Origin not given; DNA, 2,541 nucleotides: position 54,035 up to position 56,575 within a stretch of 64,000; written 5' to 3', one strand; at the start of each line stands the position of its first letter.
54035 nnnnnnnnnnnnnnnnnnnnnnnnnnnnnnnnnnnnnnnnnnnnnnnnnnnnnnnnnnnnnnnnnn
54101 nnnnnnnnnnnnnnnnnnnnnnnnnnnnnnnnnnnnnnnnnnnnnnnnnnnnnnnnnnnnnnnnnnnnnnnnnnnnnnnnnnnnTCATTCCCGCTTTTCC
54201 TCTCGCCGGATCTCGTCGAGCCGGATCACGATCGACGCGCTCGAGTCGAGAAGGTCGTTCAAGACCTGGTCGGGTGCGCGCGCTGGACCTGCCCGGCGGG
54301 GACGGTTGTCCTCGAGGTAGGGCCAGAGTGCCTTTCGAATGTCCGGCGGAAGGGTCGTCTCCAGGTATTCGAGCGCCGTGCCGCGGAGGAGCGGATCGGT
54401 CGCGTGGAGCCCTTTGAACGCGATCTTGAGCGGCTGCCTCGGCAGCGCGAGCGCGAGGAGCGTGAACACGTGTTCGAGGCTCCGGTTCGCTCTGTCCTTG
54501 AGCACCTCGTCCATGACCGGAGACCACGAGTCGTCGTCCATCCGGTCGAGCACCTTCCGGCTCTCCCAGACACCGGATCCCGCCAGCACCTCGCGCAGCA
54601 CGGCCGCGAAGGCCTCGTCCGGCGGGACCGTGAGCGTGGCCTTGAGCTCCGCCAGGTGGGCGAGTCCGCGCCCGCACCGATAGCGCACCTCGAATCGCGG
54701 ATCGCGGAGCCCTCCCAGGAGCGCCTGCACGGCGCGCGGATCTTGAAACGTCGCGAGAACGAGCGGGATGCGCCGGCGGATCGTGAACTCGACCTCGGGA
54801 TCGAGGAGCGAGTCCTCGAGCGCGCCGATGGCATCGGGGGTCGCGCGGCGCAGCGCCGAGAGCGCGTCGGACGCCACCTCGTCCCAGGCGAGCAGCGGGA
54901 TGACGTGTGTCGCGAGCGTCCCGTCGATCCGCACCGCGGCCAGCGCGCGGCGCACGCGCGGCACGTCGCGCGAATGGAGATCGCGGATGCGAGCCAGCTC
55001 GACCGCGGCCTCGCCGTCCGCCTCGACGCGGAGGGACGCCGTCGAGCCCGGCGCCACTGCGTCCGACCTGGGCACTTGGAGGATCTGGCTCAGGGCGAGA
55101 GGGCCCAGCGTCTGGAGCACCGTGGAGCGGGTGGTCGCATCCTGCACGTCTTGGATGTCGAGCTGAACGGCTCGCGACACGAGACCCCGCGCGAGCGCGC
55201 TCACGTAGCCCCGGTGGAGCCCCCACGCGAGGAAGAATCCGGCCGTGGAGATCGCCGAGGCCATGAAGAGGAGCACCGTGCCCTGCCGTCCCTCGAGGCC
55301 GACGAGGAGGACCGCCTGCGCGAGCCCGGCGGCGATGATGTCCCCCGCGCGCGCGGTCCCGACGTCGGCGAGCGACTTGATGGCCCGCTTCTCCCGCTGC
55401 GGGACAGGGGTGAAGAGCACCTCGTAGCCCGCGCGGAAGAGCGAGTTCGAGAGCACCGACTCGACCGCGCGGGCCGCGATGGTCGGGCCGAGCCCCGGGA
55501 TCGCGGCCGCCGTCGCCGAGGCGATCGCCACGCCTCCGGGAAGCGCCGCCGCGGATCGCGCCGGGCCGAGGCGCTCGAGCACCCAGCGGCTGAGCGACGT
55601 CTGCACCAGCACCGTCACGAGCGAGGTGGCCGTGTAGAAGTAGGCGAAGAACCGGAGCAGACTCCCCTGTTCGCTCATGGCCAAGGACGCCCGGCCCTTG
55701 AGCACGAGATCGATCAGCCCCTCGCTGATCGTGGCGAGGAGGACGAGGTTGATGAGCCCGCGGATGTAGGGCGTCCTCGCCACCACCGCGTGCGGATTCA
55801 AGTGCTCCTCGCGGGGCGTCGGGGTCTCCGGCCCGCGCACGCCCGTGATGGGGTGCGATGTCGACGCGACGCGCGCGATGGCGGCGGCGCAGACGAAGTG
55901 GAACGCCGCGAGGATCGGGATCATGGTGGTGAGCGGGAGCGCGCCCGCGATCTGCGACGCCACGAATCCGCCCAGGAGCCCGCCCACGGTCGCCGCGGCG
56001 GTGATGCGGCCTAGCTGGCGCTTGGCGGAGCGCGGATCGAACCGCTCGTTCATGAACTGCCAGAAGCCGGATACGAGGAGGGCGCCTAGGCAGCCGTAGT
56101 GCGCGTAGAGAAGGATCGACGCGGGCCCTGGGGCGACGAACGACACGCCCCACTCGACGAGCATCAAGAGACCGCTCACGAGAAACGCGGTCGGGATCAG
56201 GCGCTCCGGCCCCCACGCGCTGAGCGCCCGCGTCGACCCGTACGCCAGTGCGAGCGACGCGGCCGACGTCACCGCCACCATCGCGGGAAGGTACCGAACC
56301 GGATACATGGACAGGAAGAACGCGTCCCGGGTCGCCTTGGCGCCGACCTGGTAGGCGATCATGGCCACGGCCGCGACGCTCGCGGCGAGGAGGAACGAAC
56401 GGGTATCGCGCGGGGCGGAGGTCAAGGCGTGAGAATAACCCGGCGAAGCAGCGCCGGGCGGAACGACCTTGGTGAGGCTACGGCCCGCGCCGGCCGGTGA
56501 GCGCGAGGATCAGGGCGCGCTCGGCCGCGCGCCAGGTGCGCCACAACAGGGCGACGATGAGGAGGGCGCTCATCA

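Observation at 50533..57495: ECF sigma / anti-sigma pair followed by a three-gene translationally coupled envelope operon (transporter-HEAT fusion plus two GT-C-like polytopic proteins)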

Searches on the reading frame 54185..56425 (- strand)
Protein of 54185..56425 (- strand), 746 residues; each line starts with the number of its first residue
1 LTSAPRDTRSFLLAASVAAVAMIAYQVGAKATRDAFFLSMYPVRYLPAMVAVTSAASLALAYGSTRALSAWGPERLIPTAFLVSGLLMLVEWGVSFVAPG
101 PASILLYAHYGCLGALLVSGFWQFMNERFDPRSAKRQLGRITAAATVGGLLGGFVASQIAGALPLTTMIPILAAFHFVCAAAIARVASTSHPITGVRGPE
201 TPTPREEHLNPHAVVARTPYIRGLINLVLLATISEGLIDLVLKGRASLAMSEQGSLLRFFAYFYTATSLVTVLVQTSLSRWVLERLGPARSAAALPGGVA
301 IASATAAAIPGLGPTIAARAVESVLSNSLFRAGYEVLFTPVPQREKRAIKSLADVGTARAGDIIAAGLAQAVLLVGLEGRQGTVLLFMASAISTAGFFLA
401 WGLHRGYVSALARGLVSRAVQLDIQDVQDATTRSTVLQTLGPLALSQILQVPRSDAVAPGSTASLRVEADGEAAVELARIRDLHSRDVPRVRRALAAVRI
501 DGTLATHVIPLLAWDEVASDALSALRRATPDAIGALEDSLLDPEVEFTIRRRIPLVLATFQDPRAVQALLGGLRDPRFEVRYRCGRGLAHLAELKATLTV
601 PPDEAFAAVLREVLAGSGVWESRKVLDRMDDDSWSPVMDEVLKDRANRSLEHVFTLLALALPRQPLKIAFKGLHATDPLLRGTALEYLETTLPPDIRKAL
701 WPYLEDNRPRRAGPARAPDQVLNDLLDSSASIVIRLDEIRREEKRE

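Call 5: search_protein_families(library=pfam, proteins=[window:54185-56425:-], max_evalue=0.01)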
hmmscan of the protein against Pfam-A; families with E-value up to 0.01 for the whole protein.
window:54185-56425:- (746 aa): 2 families
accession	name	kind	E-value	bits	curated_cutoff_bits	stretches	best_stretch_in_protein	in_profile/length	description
PF13646.12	HEAT_2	-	2.2e-06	28.3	27.7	1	518-588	17-87/88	HEAT repeats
PF03219.20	TLC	-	0.0024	17.2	21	0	195-303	258-365/491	TLC ATP/ADP transporter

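Call 6: search_protein_families(library=ncbifam, proteins=[window:54185-56425:-], max_evalue=0.01)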
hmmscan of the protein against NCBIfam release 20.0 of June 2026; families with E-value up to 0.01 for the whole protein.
window:54185-56425:- (746 aa): 1 family
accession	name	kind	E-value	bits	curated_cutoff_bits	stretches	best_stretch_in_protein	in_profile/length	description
TIGR00769.1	AAA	superfamily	0.0041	16.1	387.2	0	211-296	256-340/472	NTP/NDP exchange transporter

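Call 9: find_homologous_proteins(query=window:54185-56425:-)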
Query window:54185-56425:- (746 aa): 726 proteins with E <= 0.001 among 8000 candidates; the best 120 are listed.
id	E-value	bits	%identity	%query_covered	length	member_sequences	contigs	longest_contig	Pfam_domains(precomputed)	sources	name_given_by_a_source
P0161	0.0e+0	1597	100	100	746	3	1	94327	PF13646.13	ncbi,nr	ncbi:MAG TPA: hypothetical protein VFX78_06665 [Candidatus Eisenbacteria bacterium]|nr:hypothetical 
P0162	0.0e+0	1399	90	97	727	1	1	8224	-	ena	-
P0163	0.0e+0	1381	89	96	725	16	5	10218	PF13646.13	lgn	-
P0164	0.0e+0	1376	89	96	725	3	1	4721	PF13646.13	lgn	-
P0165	0.0e+0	1374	87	100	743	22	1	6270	PF13646.13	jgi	-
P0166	0.0e+0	1286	82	100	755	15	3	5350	-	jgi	jgi:AAA family ATP:ADP antiporter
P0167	0.0e+0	1265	81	100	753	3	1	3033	-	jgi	jgi:hypothetical protein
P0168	0.0e+0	1214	80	97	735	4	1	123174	-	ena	-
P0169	0.0e+0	1172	75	100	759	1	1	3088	-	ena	-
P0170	0.0e+0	1112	74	97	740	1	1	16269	-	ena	-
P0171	0.0e+0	1110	73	97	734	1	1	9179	-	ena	-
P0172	0.0e+0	1108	72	97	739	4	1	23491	-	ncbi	-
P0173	1.2e-283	961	64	97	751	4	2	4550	PF13646.13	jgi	jgi:AAA family ATP:ADP antiporter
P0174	7.5e-280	948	63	97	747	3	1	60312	PF13646.13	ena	-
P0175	1.8e-279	947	63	97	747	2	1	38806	PF13646.13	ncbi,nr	ncbi:MAG TPA: HEAT repeat domain-containing protein [Candidatus Eisenbacteria bacterium]|nr:HEAT rep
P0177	5.3e-277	939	62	97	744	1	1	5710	PF13646.13,PF07690.22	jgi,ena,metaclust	metaclust:\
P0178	2.5e-274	930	62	97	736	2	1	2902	PF13646.13,PF07690.22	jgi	jgi:ATP:ADP antiporter, AAA family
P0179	4.9e-266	903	60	98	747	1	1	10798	PF03219.21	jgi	jgi:AAA family ATP:ADP antiporter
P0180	9.2e-265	899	58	99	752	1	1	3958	PF03219.21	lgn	-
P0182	3.0e-264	897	58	99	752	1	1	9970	PF03219.21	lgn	-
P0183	1.2e-263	895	57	98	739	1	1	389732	PF03219.21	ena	-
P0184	5.3e-262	889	59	98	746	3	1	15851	PF03219.21,PF13646.13,PF07690.22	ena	-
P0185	1.2e-261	888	58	97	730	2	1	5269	PF03219.21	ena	-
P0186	2.4e-261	887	60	97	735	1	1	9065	PF03219.21,PF07690.22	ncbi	-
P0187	7.3e-261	886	60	97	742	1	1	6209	PF03219.21,PF13646.13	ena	-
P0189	2.1e-259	881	58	97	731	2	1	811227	PF03219.21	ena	-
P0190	2.4e-259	881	59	98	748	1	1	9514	PF03219.21,PF13646.13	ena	-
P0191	3.5e-259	880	58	99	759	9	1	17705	PF03219.21,PF07690.22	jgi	jgi:ATP:ADP antiporter, AAA family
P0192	1.3e-258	878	60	97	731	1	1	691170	PF03219.21,PF13646.13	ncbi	-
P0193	1.3e-258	878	59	97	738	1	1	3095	PF03219.21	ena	-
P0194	5.0e-258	876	59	97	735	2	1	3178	PF03219.21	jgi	-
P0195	1.1e-256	872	59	97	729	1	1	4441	PF13646.13,PF07690.22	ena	-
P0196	1.4e-254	865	57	100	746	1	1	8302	PF03219.21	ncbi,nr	ncbi:MAG TPA: hypothetical protein VGQ14_07630 [Candidatus Eisenbacteria bacterium]|nr:hypothetical 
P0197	4.6e-254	863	58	97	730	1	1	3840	PF13646.13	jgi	jgi:ATP:ADP antiporter, AAA family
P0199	4.9e-253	860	57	99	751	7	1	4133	PF13646.13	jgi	jgi:AAA family ATP:ADP antiporter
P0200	2.2e-252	858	57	97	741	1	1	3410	PF03219.21,PF07690.22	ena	-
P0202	3.4e-252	857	57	97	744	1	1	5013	PF03219.21,PF07690.22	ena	-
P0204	3.4e-250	850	58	97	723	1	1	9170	PF13646.13,PF07690.22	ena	-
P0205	3.7e-250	850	55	99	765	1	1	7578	PF03219.21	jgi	jgi:ATP/ADP translocase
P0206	4.6e-250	850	59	97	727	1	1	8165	PF13646.13,PF07690.22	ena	-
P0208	1.1e-249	849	57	99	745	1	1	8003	PF03219.21,PF13646.13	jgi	jgi:AAA family ATP:ADP antiporter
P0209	7.4e-249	846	56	98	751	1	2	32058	PF13646.13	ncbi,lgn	-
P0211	1.6e-246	838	57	97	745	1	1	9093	PF13646.13,PF07690.22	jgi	jgi:hypothetical protein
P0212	2.1e-246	838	54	99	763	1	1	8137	PF13646.13,PF07690.22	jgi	-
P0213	6.7e-242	823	57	97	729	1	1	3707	PF13646.13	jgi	-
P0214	1.3e-241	822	56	97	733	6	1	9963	PF13646.13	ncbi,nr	ncbi:MAG TPA: HEAT repeat domain-containing protein [Candidatus Limnocylindrales bacterium]|nr:HEAT 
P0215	1.3e-240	819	56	96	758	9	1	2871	PF13646.13,PF07690.22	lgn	-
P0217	1.5e-239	815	57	97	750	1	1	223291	PF13646.13,PF07690.22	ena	-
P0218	4.3e-239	814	57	98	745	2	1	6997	PF13646.13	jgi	-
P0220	9.1e-237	806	55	99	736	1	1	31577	PF13646.13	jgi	jgi:ATP/ADP translocase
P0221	2.4e-236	805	55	99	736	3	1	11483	PF13646.13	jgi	jgi:hypothetical protein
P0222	1.1e-235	802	54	100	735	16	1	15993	PF13646.13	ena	-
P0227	8.3e-234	796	55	99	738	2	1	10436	PF13646.13,PF07690.22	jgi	-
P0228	8.6e-234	796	54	98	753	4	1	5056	PF13646.13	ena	-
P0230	2.9e-232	791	54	99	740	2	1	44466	PF03219.21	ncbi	-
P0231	1.4e-231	789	53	99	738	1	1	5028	PF13646.13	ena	-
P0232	4.3e-231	787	55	99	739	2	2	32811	PF03219.21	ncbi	-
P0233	1.2e-230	786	54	99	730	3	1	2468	PF03219.21,PF13646.13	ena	-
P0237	5.2e-230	784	54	99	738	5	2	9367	PF13646.13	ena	-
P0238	1.2e-229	782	54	99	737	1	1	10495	PF03219.21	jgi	jgi:AAA family ATP:ADP antiporter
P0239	1.2e-229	782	54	98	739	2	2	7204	PF13646.13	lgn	-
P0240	4.9e-229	780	54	99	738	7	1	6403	PF13646.13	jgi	jgi:hypothetical protein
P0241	5.9e-229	780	54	99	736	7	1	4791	PF13646.13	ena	-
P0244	3.0e-223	761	53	100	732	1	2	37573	PF03219.21,PF13646.13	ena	-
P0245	3.8e-223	761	53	99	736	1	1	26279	PF13646.13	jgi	jgi:hypothetical protein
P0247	9.4e-221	753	53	96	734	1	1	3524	PF13646.13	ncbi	-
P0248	1.1e-220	753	53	97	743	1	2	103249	PF03219.21,PF07690.22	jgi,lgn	jgi:hypothetical protein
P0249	2.7e-220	752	53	98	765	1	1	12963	PF13646.13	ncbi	-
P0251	1.7e-219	749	51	100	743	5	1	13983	PF07690.22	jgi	-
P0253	3.3e-218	745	53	99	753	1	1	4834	PF13646.13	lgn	-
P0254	2.8e-214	732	52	98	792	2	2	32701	PF03219.21,PF13646.13,PF07690.22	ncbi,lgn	-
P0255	5.6e-214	731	52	97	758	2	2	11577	PF03219.21,PF13646.13,PF07690.22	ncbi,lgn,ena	-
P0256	4.0e-213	728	52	97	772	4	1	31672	PF13646.13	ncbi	-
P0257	7.6e-213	727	52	99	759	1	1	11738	PF13646.13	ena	-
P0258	2.1e-212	726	49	100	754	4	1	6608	PF03219.21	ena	-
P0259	1.7e-211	723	49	98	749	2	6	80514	PF03219.21,PF07690.22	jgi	-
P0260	1.1e-210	720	52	98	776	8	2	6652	PF07690.22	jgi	jgi:ATP/ADP translocase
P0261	1.4e-210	719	49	100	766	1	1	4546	PF03219.21,PF07690.22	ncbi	-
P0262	1.6e-209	716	49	98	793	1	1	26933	PF03219.21,PF13646.13,PF07690.22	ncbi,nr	ncbi:MAG TPA: MFS transporter [Candidatus Eisenbacteria bacterium]|nr:MFS transporter [Candidatus Ei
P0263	1.8e-209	716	48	100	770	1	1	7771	PF03219.21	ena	-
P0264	2.0e-208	712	50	98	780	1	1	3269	PF03219.21,PF13646.13,PF07690.22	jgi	-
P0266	7.8e-208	710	49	100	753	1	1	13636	PF03219.21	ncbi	-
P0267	8.7e-208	710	49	99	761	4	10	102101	PF03219.21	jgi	jgi:hypothetical protein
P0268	1.1e-207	710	49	99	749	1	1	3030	PF03219.21,PF07690.22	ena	-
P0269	3.1e-207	708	49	100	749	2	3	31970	PF03219.21,PF07690.22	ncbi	-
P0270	3.2e-207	708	49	100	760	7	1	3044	PF03219.21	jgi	jgi:hypothetical protein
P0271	8.5e-207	707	50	98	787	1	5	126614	PF03219.21,PF13646.13,PF07690.22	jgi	jgi:AAA family ATP:ADP antiporter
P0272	1.9e-206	706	50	97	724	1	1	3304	PF13646.13,PF07690.22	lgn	-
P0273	2.5e-206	705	52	97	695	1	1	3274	PF13646.13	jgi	jgi:hypothetical protein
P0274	2.7e-206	705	48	100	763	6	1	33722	PF03219.21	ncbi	-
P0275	8.7e-206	704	50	97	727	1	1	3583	PF03219.21,PF07690.22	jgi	jgi:HEAT repeat protein/MFS family permease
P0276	1.2e-205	703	52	96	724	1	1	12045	PF13646.13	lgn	-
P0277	1.4e-205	703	52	96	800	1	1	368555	PF13646.13,PF07690.22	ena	-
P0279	2.1e-205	702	50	100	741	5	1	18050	PF03219.21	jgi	jgi:ATP/ADP translocase/HEAT repeat protein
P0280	3.1e-205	702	51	97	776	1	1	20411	PF03219.21,PF13646.13,PF07690.22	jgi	jgi:AAA family ATP:ADP antiporter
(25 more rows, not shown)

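Call 20: find_related_loci(query=A3, collection=genome_contigs, flank=10000)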
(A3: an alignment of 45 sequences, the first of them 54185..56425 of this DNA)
Query A3 (746 aa) in genome_contigs; peptide patterns used: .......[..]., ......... (x = any residue, [..] = any of these).
599 stretches matched a pattern (row limit reached: there are more); 584 encode a relative of the query (tblastn E <= 1e-3); the best 80 are kept; 80 distinct loci.
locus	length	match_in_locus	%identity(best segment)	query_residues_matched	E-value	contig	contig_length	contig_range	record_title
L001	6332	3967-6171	89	1-737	0e+0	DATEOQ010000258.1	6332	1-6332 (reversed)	MAG TPA_asm: Candidatus Eisenbacteria bacterium isolate SMAG_U8999 k141_776780, whole genome shotgun sequence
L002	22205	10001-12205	89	1-737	0e+0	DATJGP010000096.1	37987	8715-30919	MAG TPA_asm: Candidatus Eisenbacteria bacterium isolate SMAG_U15489 k141_5693586, whole genome shotgun sequence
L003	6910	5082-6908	94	1-609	0e+0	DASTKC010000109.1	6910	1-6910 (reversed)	MAG TPA_asm: Candidatus Eisenbacteria bacterium isolate SMAG_U1922 k141_1737939, whole genome shotgun sequence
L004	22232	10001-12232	58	7-744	0e+0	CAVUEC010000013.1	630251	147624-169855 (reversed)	MAG: Candidatus Eisenbacteria bacterium isolate MFD02809.bin.1.83 genome assembly, contig: contig_76679, whole genome sh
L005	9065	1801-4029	59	6-744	0e+0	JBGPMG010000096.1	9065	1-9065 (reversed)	MAG: Candidatus Eisenbacteria bacterium isolate OBJ_0618_7090110_243 k141_7151310_length_9065_cov_35.9357, whole genome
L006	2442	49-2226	57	5-740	0e+0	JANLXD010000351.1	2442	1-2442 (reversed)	MAG: Candidatus Eisenbacteria bacterium isolate OTE_20_metabat_128 OTE_20_k141_2339526, whole genome shotgun sequence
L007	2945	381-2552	57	3-740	0e+0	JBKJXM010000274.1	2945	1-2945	MAG: Candidatus Eisenbacteria bacterium isolate swi_bin.175 k127_760038, whole genome shotgun sequence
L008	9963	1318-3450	56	19-744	0e+0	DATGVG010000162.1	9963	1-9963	MAG TPA_asm: Candidatus Limnocylindrales bacterium isolate SMAG_U10550 k141_1538535, whole genome shotgun sequence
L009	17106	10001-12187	55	4-742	0e+0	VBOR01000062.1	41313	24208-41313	MAG: Candidatus Eisenbacteria bacterium isolate WS_1 14_0929_05_30cm_scaffold_1820, whole genome shotgun sequence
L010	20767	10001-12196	55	1-742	0e+0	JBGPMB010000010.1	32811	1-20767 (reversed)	MAG: Candidatus Eisenbacteria bacterium isolate OBJ_0618_7090110_248 k141_8814263_length_32811_cov_17.3975, whole genome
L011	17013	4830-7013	55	7-742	0e+0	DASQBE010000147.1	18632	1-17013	MAG TPA_asm: Candidatus Binatia bacterium isolate SMAG_U11663 k141_767993, whole genome shotgun sequence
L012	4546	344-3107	49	1-746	0e+0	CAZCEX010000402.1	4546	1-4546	MAG TPA_asm: uncultured Thermoanaerobaculia bacterium isolate SRP155585_co2_217 genome assembly, contig: NODE_21081_leng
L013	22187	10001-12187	55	7-744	0e+0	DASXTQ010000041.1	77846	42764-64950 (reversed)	MAG TPA_asm: Candidatus Eisenbacteria bacterium isolate SMAG_U4696 k141_178587, whole genome shotgun sequence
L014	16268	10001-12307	52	15-746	0e+0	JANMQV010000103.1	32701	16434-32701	MAG: Candidatus Eisenbacteria bacterium isolate OTE_51_metabat_13 OTE_51_k141_51968, whole genome shotgun sequence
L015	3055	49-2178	51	25-745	0e+0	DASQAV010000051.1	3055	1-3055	MAG TPA_asm: Candidatus Dormiibacterota bacterium isolate SMAG_U11654 k141_894845, whole genome shotgun sequence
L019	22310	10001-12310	49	15-746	0e+0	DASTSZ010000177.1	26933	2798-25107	MAG TPA_asm: Candidatus Eisenbacteria bacterium isolate SMAG_U2293 k141_407667, whole genome shotgun sequence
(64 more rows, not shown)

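Call 57: search_solved_structures(query=A3, max_evalue=1)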
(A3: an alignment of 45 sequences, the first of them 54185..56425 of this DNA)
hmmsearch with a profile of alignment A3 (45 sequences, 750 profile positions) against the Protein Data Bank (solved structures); distinct sequences matched with E-value up to 1: 25.
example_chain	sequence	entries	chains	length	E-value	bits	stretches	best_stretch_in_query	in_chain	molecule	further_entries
9sah_A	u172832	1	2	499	1.5e-21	79.9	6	519-595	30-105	E4-NB2 synthetic fusion protein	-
6fsq_A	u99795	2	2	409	1.8e-14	56.5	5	511-594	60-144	alphaRep A3_bGFPD | A3_bGFPD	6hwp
6ft5_A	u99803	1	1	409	2.6e-13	52.7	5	511-594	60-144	alphaRep A3_A3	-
4zv6_A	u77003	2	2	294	7.1e-13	51.2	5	519-594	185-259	AlphaRep-7 | alpha-Rep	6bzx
4xl5_C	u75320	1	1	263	6.8e-12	48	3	523-593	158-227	bGFP-A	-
9j3j_A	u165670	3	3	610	2.2e-11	46.3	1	162-408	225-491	ADP,ATP carrier protein 1, chloroplastic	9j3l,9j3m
7p0h_A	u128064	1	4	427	4.5e-11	45.3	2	519-595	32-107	Helicobacter pylori ComF fused to an artificial alphaREP crystallization helper (named B2)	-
6gwc_C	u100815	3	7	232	5.7e-11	44.9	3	521-595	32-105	iE5 ALPHAREP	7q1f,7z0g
8aw4_A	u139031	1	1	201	4.9e-10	41.8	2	507-595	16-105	ALPHAREP bB-E3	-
9j3n_A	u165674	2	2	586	2e-09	39.8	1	199-403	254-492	ADP,ATP carrier protein 1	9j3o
3ltj_A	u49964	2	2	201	4.6e-09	38.6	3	519-595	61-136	AlphaRep-4 | bA3-2: binder of A3 protein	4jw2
3ltm_A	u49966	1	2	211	9e-08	34.3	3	519-595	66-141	Alpha-Rep4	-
9t1m_A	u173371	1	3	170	9.7e-08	34.2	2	522-592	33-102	Alpha Rep E4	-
6gx7_E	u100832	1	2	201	1e-07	34.1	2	523-595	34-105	iiiA5 ALPHAREP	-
9rhz_A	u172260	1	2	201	3.1e-07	32.6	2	532-595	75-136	ALPHAREP bE5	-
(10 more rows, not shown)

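Call 73: search_protein_families(library=pfam, proteins=[L004:12292-13788:-, L004:13889-15547:-, L004:15519-17045:-, L004:16825-18057:+, L019:13909-15660:-, L019:15632-17413:-], max_evalue=0.01)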
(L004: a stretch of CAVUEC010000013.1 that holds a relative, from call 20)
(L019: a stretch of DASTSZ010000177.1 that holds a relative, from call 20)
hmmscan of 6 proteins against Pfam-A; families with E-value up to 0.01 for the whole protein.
L004:12292-13788:- (498 aa): 2 families
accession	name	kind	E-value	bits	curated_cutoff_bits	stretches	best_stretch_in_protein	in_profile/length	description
PF03219.20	TLC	-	7.8e-16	58.4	21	3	122-298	151-293/491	TLC ATP/ADP transporter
PF07690.21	MFS_1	-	2.9e-13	49.9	33.4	1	66-398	37-293/347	Major Facilitator Superfamily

L004:13889-15547:- (552 aa): 0 families

L004:15519-17045:- (508 aa): 1 family
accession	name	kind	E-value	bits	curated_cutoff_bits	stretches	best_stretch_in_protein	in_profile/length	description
PF01103.29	Omp85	-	2.1e-06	28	24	1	298-465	112-294/325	Omp85 superfamily domain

L004:16825-18057:+ (410 aa): 1 family
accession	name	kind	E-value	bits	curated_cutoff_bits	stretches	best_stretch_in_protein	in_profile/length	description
PF00149.33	Metallophos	-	1.1e-11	46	21.5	1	100-299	14-191/191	Calcineurin-like phosphoesterase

L019:13909-15660:- (583 aa): 0 families

L019:15632-17413:- (593 aa): 1 family
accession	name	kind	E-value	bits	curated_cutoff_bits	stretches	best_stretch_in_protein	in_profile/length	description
PF01103.29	Omp85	-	1.5e-13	51.4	24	1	262-579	2-320/325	Omp85 superfamily domain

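Call 88: search_solved_structures(query=L019:13909-15660:-, max_evalue=1)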
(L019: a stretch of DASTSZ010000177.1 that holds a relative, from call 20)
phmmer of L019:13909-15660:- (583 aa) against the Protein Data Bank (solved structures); distinct sequences matched with E-value up to 1: 0.
